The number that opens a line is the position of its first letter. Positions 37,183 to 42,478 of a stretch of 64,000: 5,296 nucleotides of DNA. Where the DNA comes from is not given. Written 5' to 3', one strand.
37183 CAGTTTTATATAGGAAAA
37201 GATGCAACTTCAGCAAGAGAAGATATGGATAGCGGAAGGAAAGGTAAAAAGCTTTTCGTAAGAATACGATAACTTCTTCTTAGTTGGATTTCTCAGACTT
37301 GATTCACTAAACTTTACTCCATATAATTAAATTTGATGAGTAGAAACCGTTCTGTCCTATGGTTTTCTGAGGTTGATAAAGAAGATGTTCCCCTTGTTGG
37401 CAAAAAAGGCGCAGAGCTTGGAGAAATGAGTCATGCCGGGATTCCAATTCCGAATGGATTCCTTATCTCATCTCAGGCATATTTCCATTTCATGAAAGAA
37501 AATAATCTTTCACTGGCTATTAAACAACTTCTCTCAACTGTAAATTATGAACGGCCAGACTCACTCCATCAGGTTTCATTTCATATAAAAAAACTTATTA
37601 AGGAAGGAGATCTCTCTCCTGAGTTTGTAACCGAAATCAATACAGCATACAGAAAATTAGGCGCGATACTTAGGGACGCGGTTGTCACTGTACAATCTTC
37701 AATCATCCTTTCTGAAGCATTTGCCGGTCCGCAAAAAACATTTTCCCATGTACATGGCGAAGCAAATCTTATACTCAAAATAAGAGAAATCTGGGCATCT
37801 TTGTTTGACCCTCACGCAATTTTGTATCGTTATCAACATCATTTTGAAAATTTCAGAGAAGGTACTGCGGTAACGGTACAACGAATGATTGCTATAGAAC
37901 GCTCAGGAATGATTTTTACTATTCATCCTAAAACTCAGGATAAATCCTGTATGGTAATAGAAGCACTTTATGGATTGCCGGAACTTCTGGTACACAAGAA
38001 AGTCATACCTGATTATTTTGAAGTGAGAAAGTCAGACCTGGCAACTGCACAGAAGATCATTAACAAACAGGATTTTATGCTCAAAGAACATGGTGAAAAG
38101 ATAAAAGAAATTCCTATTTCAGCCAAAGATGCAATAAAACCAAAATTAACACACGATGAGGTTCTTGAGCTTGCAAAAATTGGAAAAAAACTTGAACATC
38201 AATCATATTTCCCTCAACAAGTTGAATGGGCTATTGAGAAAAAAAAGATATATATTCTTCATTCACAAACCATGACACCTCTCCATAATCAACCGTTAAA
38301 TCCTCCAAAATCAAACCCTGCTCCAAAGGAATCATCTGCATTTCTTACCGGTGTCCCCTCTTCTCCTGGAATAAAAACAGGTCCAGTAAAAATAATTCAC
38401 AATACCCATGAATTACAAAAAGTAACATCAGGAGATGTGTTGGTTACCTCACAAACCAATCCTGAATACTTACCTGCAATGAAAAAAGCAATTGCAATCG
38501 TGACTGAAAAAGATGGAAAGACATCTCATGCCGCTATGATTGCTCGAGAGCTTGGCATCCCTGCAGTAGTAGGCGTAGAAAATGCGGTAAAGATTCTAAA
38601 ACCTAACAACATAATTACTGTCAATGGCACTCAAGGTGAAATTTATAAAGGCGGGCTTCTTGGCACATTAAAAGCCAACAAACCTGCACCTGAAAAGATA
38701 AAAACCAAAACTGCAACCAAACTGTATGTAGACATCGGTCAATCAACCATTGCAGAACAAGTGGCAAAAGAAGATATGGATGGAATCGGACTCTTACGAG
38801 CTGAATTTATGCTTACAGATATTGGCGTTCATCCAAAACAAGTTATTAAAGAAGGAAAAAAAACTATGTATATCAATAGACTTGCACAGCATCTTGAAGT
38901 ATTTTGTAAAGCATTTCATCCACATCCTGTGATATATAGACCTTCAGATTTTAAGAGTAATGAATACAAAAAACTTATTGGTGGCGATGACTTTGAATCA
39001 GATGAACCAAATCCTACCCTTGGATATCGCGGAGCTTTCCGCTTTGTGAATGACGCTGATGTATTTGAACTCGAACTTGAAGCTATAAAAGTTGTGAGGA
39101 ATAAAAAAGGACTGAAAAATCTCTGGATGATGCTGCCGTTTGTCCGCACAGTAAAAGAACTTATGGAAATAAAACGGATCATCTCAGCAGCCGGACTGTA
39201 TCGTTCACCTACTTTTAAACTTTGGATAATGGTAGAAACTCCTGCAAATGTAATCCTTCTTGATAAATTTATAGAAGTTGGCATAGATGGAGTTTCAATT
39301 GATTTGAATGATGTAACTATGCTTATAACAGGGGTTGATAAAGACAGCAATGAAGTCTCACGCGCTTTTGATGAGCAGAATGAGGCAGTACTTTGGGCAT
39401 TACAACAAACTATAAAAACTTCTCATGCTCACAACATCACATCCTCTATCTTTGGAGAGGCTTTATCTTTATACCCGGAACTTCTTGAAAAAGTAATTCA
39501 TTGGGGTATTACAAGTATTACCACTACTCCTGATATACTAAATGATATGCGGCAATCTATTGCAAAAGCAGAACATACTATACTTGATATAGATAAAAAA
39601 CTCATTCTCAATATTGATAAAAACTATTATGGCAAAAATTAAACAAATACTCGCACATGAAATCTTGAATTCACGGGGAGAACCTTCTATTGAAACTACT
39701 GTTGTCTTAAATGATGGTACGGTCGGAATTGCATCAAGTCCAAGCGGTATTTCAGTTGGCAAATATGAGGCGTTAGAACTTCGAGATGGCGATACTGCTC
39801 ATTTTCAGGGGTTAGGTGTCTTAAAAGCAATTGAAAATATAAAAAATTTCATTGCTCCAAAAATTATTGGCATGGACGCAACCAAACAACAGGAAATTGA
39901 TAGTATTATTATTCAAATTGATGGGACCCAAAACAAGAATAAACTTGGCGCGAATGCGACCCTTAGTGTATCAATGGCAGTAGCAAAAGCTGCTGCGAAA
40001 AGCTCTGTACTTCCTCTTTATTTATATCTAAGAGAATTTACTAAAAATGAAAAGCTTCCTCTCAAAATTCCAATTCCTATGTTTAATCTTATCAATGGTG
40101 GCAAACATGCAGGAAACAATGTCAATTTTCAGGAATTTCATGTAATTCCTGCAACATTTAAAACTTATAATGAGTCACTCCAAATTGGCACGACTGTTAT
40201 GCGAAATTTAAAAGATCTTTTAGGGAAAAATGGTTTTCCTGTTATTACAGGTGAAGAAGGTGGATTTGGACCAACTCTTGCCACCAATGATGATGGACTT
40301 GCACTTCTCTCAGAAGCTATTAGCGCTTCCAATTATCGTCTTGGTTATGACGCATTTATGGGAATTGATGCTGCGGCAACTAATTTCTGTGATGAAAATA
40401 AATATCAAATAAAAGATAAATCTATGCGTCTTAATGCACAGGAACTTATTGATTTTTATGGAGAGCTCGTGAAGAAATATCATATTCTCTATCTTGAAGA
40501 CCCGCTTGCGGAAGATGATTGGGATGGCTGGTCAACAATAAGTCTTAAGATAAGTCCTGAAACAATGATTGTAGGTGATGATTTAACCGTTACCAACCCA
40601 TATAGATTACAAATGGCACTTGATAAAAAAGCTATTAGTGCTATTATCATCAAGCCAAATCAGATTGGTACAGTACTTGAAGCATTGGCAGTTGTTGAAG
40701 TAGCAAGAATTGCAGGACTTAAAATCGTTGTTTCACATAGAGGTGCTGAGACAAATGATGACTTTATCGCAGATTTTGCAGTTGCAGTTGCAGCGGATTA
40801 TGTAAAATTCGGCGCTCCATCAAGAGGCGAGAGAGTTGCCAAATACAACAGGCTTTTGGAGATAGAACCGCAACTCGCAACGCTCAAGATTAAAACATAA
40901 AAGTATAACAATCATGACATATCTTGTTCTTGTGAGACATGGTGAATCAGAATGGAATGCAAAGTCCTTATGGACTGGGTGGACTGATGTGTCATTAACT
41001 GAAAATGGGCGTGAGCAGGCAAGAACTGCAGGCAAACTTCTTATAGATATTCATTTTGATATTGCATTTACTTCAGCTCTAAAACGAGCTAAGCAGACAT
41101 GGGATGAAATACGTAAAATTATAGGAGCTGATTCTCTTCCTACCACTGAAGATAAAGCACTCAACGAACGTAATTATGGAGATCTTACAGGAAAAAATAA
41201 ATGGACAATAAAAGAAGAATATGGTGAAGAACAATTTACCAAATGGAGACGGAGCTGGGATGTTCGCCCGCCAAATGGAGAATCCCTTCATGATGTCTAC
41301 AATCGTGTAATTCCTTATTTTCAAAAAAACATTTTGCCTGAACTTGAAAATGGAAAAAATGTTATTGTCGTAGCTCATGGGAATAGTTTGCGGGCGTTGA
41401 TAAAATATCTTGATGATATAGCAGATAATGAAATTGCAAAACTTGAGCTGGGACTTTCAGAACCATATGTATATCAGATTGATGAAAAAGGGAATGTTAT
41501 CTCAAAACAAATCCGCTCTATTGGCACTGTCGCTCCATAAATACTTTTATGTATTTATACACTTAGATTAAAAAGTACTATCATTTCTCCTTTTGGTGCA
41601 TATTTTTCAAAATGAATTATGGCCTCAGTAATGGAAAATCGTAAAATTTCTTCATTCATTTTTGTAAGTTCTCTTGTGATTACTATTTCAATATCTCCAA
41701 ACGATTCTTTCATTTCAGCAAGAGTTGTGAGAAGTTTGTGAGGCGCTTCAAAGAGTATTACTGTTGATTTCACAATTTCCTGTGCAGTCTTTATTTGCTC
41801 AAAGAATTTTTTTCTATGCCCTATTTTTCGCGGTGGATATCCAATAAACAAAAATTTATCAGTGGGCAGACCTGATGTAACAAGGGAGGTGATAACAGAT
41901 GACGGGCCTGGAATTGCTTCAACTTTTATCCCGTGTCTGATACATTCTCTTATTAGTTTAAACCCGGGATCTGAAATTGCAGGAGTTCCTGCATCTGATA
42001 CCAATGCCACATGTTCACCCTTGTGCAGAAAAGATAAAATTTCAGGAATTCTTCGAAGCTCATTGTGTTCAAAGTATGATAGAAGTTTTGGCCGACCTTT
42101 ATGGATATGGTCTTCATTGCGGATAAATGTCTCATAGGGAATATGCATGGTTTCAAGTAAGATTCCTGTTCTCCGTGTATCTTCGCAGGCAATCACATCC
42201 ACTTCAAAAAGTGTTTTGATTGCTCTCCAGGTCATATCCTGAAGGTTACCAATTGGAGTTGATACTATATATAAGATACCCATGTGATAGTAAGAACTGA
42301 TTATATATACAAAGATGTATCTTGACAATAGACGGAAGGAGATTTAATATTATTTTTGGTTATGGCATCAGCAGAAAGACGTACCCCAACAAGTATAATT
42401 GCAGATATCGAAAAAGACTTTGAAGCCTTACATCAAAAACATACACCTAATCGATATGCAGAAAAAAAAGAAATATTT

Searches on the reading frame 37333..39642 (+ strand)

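Call 86: search_protein_families(library=pfam, proteins=[window:37333-39642:+], max_evalue=0.0001)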
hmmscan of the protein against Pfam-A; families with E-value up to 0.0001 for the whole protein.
window:37333-39642:+ (769 aa): 3 families
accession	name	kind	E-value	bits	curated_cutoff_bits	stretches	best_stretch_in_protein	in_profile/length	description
PF01326.24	PPDK_N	-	1.3e-68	232.2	27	1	20-315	2-310/328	Pyruvate phosphate dikinase, AMP/ATP-binding domain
PF02896.24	PEP-utilizers_C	-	4.2e-51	174.3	22.8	1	450-747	8-292/293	PEP-utilising enzyme, PEP-binding domain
PF00391.29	PEP-utilizers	-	5.4e-26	90.4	23.1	1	365-435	2-72/72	PEP-utilising enzyme, mobile domain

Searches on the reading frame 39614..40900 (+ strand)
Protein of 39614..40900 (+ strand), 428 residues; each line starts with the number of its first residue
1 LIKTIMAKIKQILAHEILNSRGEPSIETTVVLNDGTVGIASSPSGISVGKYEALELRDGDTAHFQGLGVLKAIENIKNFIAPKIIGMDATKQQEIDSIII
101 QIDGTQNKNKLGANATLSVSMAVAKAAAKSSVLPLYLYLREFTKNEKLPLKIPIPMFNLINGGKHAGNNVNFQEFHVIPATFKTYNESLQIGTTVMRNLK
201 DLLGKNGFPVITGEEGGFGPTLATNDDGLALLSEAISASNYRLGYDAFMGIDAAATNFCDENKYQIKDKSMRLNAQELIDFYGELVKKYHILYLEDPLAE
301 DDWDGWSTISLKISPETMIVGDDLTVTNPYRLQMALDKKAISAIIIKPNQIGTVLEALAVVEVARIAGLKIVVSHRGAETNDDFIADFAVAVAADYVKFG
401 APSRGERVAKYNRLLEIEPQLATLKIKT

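Call 86: search_protein_families(library=pfam, proteins=[window:39614-40900:+], max_evalue=0.0001)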
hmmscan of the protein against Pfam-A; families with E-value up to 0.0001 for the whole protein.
window:39614-40900:+ (428 aa): 3 families
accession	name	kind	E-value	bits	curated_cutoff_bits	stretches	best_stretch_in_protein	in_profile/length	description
PF00113.28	Enolase_C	-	1.9e-84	283.9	21.5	1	151-422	3-282/296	Enolase, C-terminal TIM barrel domain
PF03952.21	Enolase_N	-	4.7e-51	172.8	35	1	9-139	1-131/131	Enolase, N-terminal domain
PF13378.12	MR_MLE_C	-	4.6e-08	33.5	29.4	1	270-375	52-154/219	Enolase C-terminal domain-like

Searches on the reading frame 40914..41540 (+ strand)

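Call 86: search_protein_families(library=pfam, proteins=[window:40914-41540:+], max_evalue=0.0001)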
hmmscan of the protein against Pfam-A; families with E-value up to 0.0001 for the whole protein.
window:40914-41540:+ (208 aa): 1 family
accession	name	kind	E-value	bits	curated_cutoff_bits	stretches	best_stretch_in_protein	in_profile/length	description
PF00300.27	His_Phos_1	-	4.4e-48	164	21.7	1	4-197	1-189/194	Histidine phosphatase superfamily (branch 1)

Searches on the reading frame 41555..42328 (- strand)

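Call 86: search_protein_families(library=pfam, proteins=[window:41555-42328:-], max_evalue=0.0001)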
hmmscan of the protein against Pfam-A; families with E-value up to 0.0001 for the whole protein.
window:41555-42328:- (257 aa): 1 family
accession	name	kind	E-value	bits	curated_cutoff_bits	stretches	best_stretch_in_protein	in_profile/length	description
PF00590.25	TP_methylase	-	4.5e-28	99.1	27.8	1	19-236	2-211/212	Tetrapyrrole (Corrin/Porphyrin) Methylases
